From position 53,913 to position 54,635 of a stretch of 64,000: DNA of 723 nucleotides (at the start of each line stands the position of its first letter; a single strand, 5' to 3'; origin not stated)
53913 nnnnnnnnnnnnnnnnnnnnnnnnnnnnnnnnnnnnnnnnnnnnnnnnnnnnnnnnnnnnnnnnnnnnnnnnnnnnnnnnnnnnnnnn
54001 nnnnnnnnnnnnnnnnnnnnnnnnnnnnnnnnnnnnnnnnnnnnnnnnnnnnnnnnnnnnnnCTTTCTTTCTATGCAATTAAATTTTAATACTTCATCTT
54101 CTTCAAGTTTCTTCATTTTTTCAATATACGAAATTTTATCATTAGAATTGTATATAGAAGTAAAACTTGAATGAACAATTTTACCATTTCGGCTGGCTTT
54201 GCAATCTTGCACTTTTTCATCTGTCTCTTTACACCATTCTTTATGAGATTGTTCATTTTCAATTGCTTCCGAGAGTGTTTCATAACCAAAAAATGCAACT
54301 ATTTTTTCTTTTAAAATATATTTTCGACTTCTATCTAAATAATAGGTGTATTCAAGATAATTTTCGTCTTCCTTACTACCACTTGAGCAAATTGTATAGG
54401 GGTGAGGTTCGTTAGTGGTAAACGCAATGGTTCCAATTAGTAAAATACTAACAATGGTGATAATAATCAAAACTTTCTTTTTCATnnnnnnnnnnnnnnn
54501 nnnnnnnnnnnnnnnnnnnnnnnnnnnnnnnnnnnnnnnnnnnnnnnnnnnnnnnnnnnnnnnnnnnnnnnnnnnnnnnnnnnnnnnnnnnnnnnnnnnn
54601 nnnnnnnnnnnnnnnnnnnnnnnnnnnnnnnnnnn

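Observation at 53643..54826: Repressor operon carries a membrane-anchored protein and a separate lipoprotein in the lysogeny module: candidate superinfection-exclusion / host-interaction genes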

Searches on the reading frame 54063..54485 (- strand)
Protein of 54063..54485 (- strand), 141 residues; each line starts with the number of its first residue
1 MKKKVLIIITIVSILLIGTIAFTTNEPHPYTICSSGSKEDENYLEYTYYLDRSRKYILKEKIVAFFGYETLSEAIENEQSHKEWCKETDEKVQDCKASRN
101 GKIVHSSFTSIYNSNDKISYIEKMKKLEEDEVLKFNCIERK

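Call 6: search_protein_families(library=pfam, max_evalue=1, proteins=[window:54063-54485:-])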
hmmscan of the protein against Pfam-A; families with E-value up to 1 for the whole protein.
seq(141 aa): 1 family
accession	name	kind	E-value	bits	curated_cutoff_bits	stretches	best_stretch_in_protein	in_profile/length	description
PF10400.15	Vir_act_alpha_C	-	0.0069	17.5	22.4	1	61-91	48-76/78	Virulence activator alpha C-term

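Call 7: search_protein_families(library=phrogs, max_evalue=1, proteins=[window:54063-54485:-])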
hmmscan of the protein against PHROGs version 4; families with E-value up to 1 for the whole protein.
seq(141 aa): 3 families
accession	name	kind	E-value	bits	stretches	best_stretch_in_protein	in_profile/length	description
phrog_2682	-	unknown function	0.035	16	1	2-25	1-22/52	-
phrog_38814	-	unknown function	0.062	14.4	1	79-112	23-56/151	-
phrog_3224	-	unknown function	0.088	14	1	2-52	2-57/96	-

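Call 9: search_dna_similar(query=window:54063-54485:-, collection=phages, mode=protein, max_evalue=1)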
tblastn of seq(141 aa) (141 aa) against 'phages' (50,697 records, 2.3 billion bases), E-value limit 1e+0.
No match.

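Call 11: find_homologous_proteins(query=window:54063-54485:-, max_evalue=0.01)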
Query seq(141 aa) (141 aa): 2 proteins with E <= 0.01 among 15 candidates.
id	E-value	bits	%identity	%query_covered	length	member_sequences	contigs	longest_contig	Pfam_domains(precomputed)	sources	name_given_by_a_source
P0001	2.6e-86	304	100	100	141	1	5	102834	-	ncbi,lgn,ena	-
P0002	2.7e-74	265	87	91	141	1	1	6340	-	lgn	-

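Call 13: find_encoding_contigs(protein=P0001, flank=10000, max_places=6)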
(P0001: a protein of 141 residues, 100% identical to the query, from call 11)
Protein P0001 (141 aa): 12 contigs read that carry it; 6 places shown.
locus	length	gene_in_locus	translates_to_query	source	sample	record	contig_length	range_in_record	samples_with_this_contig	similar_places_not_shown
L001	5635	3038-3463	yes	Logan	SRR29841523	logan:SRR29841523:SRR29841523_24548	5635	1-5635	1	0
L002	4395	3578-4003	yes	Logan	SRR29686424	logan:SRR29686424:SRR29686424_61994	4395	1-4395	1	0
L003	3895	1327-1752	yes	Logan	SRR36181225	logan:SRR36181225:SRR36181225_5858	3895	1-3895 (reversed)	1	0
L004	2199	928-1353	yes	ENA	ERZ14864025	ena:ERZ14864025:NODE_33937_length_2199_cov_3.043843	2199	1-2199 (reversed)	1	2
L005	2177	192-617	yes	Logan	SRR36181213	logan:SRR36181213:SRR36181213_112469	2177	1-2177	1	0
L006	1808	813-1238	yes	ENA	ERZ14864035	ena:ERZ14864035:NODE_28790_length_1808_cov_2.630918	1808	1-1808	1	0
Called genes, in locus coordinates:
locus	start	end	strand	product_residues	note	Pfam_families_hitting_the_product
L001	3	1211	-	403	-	?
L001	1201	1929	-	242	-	PF09524:Phg_2220_C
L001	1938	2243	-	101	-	PF13560:HTH_31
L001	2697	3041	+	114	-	PF12844:HTH_19, PF13560:HTH_31, PF01381:HTH_3, PF07022:Phage_CI_repr (weak), PF13443:HTH_26 (faint)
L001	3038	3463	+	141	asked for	-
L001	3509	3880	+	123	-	-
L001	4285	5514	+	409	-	PF00589:Phage_integrase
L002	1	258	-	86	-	?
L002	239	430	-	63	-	-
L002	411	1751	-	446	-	PF06745:ATPase (faint), PF13481:AAA_25, PF03796:DnaB_C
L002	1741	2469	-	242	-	PF09524:Phg_2220_C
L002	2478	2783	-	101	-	PF13560:HTH_31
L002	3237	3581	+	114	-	PF12844:HTH_19, PF13560:HTH_31, PF01381:HTH_3, PF07022:Phage_CI_repr (weak), PF13443:HTH_26 (faint)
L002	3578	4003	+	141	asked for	-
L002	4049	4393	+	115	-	?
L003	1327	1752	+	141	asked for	-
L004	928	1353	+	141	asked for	-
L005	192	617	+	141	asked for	-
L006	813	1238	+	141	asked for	-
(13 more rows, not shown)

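Call 14: find_encoding_contigs(protein=P0002, flank=10000, max_places=6)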
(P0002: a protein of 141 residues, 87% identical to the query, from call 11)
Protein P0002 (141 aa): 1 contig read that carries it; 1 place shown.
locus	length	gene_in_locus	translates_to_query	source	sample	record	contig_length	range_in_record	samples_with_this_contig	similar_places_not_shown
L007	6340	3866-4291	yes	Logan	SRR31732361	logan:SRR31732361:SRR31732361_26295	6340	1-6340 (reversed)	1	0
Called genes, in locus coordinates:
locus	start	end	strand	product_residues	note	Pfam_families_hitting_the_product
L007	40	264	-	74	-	-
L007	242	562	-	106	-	-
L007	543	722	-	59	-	-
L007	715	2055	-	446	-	PF06745:ATPase (faint), PF13481:AAA_25, PF03796:DnaB_C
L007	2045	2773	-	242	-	PF09524:Phg_2220_C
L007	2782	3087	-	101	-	PF13560:HTH_31 (weak)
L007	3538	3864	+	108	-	PF12844:HTH_19, PF13560:HTH_31, PF01381:HTH_3, PF07022:Phage_CI_repr (weak)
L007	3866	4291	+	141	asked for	-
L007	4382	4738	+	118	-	-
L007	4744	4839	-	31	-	-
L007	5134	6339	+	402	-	?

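Call 17: search_protein_families(library=ncbifam, max_evalue=10, proteins=[P0001])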
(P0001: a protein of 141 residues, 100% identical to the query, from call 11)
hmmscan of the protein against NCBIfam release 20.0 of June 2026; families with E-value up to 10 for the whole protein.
P0001 (141 aa): 1 family
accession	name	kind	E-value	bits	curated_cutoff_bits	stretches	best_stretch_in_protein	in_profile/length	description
TIGR04244.1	nitrous_NosZ_RR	equivalog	0.0033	16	625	1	68-137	211-276/627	TAT-dependent nitrous-oxide reductase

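Call 18: search_protein_families(library=padloc, max_evalue=10, proteins=[P0001])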
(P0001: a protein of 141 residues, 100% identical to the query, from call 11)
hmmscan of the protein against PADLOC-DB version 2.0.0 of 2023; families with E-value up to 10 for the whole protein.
P0001 (141 aa): 0 families

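Call 30: search_protein_representatives(protein=P0001)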
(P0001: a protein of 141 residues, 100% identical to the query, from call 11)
Query: 141 residues. Proteins with E-value up to 0.001 (for the whole library): 4; up to 1e-10: 2; up to 1e-30: 1. The best 4 are listed.
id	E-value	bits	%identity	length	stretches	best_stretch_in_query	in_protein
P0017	5.4e-40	152.5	61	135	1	1-131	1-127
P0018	5.0e-13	65.3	45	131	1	2-131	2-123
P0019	1.3e-07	47.8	34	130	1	3-139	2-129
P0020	5.6e-04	36.0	34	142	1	3-139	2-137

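Call 36: find_related_loci(query=A1, collection=genome_contigs, flank=10000)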
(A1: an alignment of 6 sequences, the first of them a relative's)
Query A1 (141 aa) in genome_contigs; peptide patterns used: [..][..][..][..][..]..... (x = any residue, [..] = any of these).
177 stretches matched a pattern, but none encodes a relative of the query by tblastn (E <= 1e-3).

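Call 45: predict_structure(alignment_id=A1)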
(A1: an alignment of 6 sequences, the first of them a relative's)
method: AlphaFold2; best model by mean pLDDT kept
length: 141 residues; sequences in the alignment: 6
mean_pLDDT: 84.2   pTM: 0.72
mean pLDDT of the five models: 84.2, 83.0, 83.0, 82.0, 69.5
residues with pLDDT >= 90: 80; 70-90: 35; 50-70: 23; < 50: 3
segments of 3 or more residues with pLDDT < 50: none
pLDDT, mean of each block of 10 residues (from residue 1): 55 55 66 90 93 92 96 97 87 90 95 84 90 88 82
secondary structure, 60 per line:
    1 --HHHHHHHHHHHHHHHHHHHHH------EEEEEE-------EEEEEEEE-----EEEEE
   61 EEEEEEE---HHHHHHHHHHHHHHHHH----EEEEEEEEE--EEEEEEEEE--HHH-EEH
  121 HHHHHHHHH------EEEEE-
elements in order: H3-23 E30-35 E43-50 E56-67 H71-87 E92-100 E103-111 H120-129 E136-140

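Call 58: search_protein_families(library=pfam, alignment_id=A1, max_evalue=10)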
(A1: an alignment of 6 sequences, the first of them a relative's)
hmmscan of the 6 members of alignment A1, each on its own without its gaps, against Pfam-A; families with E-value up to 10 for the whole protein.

A. member 1, P0001 (141 aa): 1 family
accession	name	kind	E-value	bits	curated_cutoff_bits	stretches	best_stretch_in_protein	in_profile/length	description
PF10400.15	Vir_act_alpha_C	-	0.0069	17.5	22.4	1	61-91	48-76/78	Virulence activator alpha C-term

B. families by the number of members that match (of 6 scanned): 7 families
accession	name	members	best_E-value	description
PF10400.15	Vir_act_alpha_C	2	0.0069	Virulence activator alpha C-term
PF12930.12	DUF3836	1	0.0012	Family of unknown function (DUF3836)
PF17399.7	DUF5405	1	0.013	Domain of unknown function (DUF5405)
PF20101.4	DUF6491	1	0.056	Family of unknown function (DUF6491)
PF22224.1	AbpA-like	1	0.09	Amylase-binding protein AbpA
PF08139.17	LPAM_1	1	0.15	Prokaryotic membrane lipoprotein lipid attachment site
PF23291.1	KOW4_SPT5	1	0.24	Transcription elongation factor SPT5, fourth KOW domain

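Call 63: fold_search(model_id=the predicted structure, library=viral)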
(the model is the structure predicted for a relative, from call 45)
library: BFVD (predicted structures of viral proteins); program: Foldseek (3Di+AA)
matches with E <= 10: 839; with E <= 0.001: 0
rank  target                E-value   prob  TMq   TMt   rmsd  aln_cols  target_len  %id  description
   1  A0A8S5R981            3.1e-02  0.80  0.25  0.28  14.0       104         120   15  Uncharacterized protein [virus sp. ctpeS3]
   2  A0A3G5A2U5            5.1e-02  0.80  0.30  0.29   8.1       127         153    7  Uncharacterized protein [Harvfovirus sp.]
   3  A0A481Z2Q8            8.4e-02  0.80  0.31  0.11  10.6       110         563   12  Regulator of chromosome condensation protein [Pithovirus LCPAC101]
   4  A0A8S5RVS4            8.9e-02  0.69  0.30  0.36  11.5       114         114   13  Uncharacterized protein [Siphoviridae sp. ctHip2]
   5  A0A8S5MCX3            9.4e-02  0.47  0.26  0.27  17.2       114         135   12  Tail completion protein [Myoviridae sp. ctj9o3]
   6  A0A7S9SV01            1.0e-01  0.85  0.37  0.27  13.1       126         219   11  (no name in the UniProt tables at hand)
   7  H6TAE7                1.3e-01  0.11  0.15  0.14  13.1       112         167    5  TNF-receptor-like protein CrmB [Cotia virus]
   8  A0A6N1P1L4            1.4e-01  0.47  0.28  0.28   8.5       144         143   10  Putative orfan [Tupanvirus soda lake]
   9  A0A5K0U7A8            1.4e-01  0.16  0.21  0.13  12.0       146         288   12  Uncharacterized protein [Yasminevirus sp. GU-2018]
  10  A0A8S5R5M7            1.4e-01  0.18  0.17  0.20  11.8       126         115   12  DUF4177 domain-containing protein [Myoviridae sp. ctBoB21]
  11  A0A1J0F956            1.9e-01  0.66  0.28  0.15  10.2       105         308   17  (no name in the UniProt tables at hand)
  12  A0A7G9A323            1.9e-01  0.20  0.19  0.21  10.7        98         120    8  (no name in the UniProt tables at hand)
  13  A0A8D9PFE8            2.0e-01  0.77  0.29  0.29   6.1        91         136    8  (no name in the UniProt tables at hand)
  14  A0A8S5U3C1            2.2e-01  0.23  0.21  0.24  17.6       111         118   11  Minor capsid protein from bacteriophage [Siphoviridae sp. ctoyo6]
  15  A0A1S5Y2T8            2.7e-01  0.33  0.26  0.14  13.2       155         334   11  Uncharacterized protein [uncultured archaeal virus]
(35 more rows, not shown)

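Call 67: search_solved_structures(query=A1, max_evalue=10, show_alignments=2)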
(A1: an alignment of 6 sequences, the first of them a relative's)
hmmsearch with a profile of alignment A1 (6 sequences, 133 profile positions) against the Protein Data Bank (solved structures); distinct sequences matched with E-value up to 10: 2.
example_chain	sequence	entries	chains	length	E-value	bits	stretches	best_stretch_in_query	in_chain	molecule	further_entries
6all_A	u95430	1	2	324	0.075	16.2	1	1-51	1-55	Fe(3+)-citrate-binding protein yfmC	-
2efv_A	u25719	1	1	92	0.27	14.5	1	36-83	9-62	Hypothetical protein MJ0366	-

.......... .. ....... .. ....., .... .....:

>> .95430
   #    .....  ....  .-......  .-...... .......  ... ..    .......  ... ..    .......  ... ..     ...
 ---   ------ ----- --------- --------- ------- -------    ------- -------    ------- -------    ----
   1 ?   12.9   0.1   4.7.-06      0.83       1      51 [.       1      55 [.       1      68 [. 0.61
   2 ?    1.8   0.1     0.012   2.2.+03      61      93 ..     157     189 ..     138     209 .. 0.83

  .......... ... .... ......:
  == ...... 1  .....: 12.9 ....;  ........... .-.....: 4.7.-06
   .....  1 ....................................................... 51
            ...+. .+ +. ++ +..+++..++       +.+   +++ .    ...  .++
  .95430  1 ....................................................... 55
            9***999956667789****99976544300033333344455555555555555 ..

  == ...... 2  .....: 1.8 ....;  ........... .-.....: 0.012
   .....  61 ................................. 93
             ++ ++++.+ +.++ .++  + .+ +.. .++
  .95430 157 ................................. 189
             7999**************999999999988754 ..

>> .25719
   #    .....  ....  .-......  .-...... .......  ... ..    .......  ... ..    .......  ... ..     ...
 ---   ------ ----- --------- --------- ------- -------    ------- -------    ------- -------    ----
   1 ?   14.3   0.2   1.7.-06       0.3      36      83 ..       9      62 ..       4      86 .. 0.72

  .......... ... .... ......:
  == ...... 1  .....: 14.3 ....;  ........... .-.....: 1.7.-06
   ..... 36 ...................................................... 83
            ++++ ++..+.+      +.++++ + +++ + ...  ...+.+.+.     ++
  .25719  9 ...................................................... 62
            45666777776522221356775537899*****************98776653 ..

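Call 69: find_related_loci(query=A1, collection=viral_contigs, flank=6000)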
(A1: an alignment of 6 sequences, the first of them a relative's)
Query A1 (141 aa) in viral_contigs; peptide patterns used: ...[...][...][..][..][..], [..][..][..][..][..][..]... (x = any residue, [..] = any of these).
600 stretches matched a pattern, but none encodes a relative of the query by tblastn (E <= 1e-3).

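Call 71: find_encoding_contigs(protein=P0018, flank=8000, max_places=4)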
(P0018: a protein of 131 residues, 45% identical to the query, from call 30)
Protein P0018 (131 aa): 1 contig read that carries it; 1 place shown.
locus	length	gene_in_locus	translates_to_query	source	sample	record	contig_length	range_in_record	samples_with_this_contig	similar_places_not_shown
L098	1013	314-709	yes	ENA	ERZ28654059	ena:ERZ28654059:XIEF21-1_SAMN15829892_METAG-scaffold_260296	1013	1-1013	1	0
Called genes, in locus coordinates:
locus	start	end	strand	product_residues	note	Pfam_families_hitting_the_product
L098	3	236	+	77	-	?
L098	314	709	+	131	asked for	-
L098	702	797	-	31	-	-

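Call 72: find_encoding_contigs(protein=P0019, flank=8000, max_places=4)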
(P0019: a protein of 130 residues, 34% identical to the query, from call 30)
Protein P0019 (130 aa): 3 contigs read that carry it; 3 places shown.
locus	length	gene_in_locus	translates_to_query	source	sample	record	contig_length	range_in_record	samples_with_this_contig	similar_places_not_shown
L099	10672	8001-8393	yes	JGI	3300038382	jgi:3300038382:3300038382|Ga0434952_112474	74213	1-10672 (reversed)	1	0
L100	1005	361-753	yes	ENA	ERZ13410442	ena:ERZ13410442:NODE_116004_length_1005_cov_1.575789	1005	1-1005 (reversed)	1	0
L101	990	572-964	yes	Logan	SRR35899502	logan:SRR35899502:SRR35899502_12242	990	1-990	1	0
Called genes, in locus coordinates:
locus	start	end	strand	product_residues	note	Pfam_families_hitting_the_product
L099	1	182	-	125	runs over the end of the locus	-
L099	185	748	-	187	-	-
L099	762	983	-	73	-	PF14090:HTH_39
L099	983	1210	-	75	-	-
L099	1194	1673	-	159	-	-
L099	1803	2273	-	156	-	-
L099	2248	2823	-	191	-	-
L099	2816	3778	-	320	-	PF13479:AAA_24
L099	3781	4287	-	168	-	-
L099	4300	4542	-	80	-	-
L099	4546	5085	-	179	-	-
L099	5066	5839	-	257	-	PF13730:HTH_36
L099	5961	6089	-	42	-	-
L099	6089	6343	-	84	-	-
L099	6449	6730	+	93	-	-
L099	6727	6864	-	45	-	-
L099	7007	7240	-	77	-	PF12844:HTH_19 (weak), PF01381:HTH_3, PF13560:HTH_31 (weak)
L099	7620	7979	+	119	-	PF13560:HTH_31 (weak), PF01381:HTH_3, PF12844:HTH_19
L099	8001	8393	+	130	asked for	-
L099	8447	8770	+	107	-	PF06114:Peptidase_M78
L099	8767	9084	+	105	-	-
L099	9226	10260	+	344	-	PF00589:Phage_integrase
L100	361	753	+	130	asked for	-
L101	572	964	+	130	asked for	-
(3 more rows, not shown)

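Call 73: find_encoding_contigs(protein=P0020, flank=8000, max_places=4)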
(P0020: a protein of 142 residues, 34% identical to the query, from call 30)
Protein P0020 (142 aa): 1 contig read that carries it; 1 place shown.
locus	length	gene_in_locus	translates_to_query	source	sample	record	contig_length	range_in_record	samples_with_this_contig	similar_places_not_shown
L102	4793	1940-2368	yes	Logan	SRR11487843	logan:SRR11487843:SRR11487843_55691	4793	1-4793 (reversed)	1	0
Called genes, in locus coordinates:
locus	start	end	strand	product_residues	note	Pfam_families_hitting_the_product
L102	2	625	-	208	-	?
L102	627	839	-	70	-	-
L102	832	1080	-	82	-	PF13560:HTH_31, PF12844:HTH_19, PF01381:HTH_3, PF13443:HTH_26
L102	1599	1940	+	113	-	PF12844:HTH_19, PF01381:HTH_3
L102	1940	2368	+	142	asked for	-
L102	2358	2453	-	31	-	-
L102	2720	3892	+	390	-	PF00589:Phage_integrase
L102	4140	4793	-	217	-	?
